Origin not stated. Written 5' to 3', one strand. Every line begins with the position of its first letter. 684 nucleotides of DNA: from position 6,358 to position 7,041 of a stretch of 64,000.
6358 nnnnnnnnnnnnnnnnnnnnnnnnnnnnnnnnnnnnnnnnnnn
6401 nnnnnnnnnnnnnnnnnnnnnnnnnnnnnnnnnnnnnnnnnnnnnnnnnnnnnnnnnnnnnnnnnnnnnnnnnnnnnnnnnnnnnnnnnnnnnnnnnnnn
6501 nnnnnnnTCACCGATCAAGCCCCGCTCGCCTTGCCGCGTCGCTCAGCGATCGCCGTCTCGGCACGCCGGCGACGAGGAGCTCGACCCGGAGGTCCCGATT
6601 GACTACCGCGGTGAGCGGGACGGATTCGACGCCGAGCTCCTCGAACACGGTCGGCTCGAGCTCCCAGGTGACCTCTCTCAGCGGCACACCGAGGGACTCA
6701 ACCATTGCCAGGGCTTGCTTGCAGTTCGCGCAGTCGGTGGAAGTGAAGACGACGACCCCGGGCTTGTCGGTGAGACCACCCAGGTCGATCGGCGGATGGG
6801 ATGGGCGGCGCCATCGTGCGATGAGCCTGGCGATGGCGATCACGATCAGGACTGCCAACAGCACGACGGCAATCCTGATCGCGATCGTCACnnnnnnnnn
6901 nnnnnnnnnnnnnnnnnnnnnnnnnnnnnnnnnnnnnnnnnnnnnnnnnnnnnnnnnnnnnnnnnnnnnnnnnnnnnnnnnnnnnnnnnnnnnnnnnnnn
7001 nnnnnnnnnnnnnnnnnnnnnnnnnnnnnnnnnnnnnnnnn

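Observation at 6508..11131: Coupled operon of a GT2 fused to a polytopic membrane domain, a secreted protein and a thioredoxin-like protein, with a start codon interlocked with cofD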

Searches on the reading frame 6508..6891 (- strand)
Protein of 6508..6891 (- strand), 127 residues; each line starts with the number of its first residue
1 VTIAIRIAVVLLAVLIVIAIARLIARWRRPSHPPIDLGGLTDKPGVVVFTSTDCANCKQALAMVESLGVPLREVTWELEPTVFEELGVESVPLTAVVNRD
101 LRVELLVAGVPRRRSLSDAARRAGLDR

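Call 5: search_protein_families(library=pfam, proteins=[window:6508-6891:-], max_evalue=0.01)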
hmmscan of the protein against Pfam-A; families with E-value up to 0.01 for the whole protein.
window:6508-6891:- (127 aa): 4 families
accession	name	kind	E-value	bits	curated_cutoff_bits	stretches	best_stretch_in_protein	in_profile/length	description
PF00462.30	Glutaredoxin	-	0.00042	20.9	22.9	1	46-87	1-46/60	Glutaredoxin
PF13192.12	Thioredoxin_3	-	0.0043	17.5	24.8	1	48-100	5-58/76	Thioredoxin domain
PF13098.12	Thioredoxin_2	-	0.0058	17.4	27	0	42-67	5-30/104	Thioredoxin-like domain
PF09673.15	TrbC_Ftype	-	0.0095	16.4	24.2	0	55-101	34-81/111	Type-F conjugative transfer system pilin assembly protein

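Call 6: search_protein_families(library=ncbifam, proteins=[window:6508-6891:-], max_evalue=0.01)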
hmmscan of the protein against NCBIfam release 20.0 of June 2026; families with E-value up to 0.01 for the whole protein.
window:6508-6891:- (127 aa): 1 family
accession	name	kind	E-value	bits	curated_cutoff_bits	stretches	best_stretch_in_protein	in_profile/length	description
TIGR02196.1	GlrX_YruB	hypoth_equivalog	0.00058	20.3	88.55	1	46-96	2-56/74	glutaredoxin-like protein, YruB-family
